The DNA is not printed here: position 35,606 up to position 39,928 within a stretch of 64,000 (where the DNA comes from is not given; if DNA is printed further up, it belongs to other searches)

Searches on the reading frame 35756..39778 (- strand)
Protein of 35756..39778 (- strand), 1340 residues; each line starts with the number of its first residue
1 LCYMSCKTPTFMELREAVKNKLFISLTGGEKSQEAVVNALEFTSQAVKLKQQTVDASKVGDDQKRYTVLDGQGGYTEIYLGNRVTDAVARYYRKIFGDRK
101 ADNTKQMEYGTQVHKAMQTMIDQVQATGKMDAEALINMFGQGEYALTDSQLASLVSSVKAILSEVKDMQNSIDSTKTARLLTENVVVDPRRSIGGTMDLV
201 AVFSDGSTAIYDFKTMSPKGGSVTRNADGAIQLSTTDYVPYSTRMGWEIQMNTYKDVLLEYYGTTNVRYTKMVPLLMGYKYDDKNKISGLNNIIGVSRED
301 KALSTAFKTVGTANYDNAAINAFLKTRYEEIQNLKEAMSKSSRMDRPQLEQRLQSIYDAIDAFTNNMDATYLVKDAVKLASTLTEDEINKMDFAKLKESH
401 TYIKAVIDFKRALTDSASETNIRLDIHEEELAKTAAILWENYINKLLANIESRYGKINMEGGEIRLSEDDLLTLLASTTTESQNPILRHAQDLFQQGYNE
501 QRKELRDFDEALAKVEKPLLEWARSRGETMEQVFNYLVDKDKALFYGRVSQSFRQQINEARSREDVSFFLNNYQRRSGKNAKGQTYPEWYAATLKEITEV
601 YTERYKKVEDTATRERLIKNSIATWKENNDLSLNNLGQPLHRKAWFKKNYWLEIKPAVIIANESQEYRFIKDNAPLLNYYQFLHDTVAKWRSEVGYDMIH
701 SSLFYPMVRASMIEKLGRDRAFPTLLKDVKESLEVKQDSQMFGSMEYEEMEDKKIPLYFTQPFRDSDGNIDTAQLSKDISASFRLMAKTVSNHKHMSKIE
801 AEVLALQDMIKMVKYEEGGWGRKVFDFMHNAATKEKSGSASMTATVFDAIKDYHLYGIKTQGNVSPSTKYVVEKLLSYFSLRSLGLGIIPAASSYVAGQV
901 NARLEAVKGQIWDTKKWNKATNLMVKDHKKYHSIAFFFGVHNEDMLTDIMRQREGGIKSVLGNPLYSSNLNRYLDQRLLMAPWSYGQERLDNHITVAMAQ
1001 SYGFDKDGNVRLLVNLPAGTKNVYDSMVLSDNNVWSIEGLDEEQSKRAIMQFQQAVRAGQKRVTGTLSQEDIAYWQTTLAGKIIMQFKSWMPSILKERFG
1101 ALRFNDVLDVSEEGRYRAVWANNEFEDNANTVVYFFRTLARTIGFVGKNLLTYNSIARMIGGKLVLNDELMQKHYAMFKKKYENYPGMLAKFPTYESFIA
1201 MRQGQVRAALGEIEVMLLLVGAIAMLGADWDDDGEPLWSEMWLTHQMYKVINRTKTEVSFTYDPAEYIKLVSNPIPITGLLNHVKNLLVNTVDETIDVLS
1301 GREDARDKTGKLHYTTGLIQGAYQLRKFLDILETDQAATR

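Call 9: search_protein_families(library=pfam, proteins=[window:35756-39778:-], max_evalue=0.001)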
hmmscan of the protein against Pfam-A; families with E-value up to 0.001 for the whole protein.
window:35756-39778:- (1340 aa): 1 family
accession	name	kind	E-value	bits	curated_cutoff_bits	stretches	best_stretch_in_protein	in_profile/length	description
PF12705.13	PDDEXK_1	-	2.1e-06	28.3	22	1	91-261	21-172/247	PD-(D/E)XK nuclease superfamily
